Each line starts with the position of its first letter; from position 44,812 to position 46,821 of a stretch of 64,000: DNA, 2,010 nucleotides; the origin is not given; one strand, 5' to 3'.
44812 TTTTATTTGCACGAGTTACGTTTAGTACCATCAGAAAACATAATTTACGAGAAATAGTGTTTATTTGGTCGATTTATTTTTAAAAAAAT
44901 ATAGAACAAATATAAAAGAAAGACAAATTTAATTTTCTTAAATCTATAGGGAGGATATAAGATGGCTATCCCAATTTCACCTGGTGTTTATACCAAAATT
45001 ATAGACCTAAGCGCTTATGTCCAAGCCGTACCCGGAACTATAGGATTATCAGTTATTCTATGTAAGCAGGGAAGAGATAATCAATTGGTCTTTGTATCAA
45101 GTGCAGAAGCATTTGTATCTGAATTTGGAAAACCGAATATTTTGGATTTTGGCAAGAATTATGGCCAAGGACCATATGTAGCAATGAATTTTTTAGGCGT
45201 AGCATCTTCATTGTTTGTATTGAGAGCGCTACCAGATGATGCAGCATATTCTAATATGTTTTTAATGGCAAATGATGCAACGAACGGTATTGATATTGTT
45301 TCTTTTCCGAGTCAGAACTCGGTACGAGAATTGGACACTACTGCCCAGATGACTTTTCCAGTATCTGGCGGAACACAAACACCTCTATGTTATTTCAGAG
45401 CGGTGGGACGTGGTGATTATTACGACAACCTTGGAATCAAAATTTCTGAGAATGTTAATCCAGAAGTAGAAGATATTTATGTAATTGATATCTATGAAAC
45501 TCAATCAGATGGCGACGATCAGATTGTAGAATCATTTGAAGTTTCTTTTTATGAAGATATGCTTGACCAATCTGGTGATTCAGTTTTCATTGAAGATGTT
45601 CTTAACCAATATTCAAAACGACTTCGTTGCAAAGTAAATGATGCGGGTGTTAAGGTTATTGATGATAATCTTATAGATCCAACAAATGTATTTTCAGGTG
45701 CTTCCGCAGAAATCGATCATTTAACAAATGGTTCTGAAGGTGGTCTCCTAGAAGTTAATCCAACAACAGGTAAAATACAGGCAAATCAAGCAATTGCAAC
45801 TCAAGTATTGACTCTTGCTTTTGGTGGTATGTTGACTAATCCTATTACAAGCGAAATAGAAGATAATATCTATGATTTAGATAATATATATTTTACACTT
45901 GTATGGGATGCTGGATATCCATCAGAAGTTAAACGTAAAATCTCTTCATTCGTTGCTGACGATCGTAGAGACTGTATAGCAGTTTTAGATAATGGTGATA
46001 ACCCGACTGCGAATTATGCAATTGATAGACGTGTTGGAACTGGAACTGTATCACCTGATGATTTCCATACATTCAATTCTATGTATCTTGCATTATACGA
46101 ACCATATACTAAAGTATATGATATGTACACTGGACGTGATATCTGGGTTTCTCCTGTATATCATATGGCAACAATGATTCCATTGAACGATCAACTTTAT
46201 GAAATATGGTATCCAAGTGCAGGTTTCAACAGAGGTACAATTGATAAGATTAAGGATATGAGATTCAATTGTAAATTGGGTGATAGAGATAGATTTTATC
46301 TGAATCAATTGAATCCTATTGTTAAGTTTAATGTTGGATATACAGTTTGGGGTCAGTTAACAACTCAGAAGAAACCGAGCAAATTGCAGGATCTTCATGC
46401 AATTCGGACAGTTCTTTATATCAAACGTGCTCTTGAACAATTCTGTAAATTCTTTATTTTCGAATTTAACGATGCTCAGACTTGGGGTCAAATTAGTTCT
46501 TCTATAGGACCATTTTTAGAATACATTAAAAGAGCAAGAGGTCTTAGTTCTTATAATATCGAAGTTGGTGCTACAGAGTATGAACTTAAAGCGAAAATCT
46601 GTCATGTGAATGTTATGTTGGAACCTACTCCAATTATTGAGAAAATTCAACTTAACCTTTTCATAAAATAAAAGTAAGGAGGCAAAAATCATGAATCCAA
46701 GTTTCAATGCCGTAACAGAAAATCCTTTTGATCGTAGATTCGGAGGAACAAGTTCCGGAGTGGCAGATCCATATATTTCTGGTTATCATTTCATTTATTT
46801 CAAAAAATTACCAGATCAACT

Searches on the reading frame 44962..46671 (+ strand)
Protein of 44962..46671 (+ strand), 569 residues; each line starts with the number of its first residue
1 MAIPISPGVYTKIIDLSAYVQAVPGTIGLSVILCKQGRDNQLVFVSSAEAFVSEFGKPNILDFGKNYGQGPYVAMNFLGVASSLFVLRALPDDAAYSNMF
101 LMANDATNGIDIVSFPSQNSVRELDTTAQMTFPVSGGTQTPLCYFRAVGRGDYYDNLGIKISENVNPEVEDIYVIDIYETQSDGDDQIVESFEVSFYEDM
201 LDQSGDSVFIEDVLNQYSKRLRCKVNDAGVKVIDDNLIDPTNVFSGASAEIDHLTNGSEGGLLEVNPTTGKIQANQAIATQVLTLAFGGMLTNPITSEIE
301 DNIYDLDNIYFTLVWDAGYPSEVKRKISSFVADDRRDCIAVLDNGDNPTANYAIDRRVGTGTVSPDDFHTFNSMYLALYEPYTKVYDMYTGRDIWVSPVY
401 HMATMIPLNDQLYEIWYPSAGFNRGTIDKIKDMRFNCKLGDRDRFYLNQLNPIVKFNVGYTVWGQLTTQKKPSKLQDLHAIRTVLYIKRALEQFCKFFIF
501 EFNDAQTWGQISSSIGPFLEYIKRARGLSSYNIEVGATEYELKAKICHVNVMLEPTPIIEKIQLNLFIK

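Call 8: search_protein_families(library=phrogs, proteins=[window:44962-46671:+], max_evalue=0.001)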
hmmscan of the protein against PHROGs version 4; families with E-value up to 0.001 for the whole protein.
window:44962-46671:+ (569 aa): 6 families
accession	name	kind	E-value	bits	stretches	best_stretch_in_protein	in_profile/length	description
phrog_19666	-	tail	2e-71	242.7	3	250-568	686-983/985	tail sheath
phrog_23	-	tail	1.7e-42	146.8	1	6-566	25-460/496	tail sheath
phrog_10581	-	tail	8.5e-20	71.6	1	390-533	717-871/915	tail sheath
phrog_17610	-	tail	5e-09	35.5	1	335-525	874-1054/1135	tail sheath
phrog_1036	-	tail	3.7e-07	30.6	1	48-231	55-210/531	tail sheath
phrog_3242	-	tail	8.9e-05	22.1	0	311-342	413-443/692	tail sheath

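Call 9: search_protein_families(library=pfam, proteins=[window:44962-46671:+], max_evalue=0.001)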
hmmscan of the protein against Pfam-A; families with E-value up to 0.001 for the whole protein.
window:44962-46671:+ (569 aa): 1 family
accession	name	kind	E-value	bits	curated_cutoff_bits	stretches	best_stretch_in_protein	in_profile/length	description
PF04984.19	Phage_sheath_1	-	2.5e-07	31.1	31.4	1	321-468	33-168/168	Phage tail sheath protein subtilisin-like domain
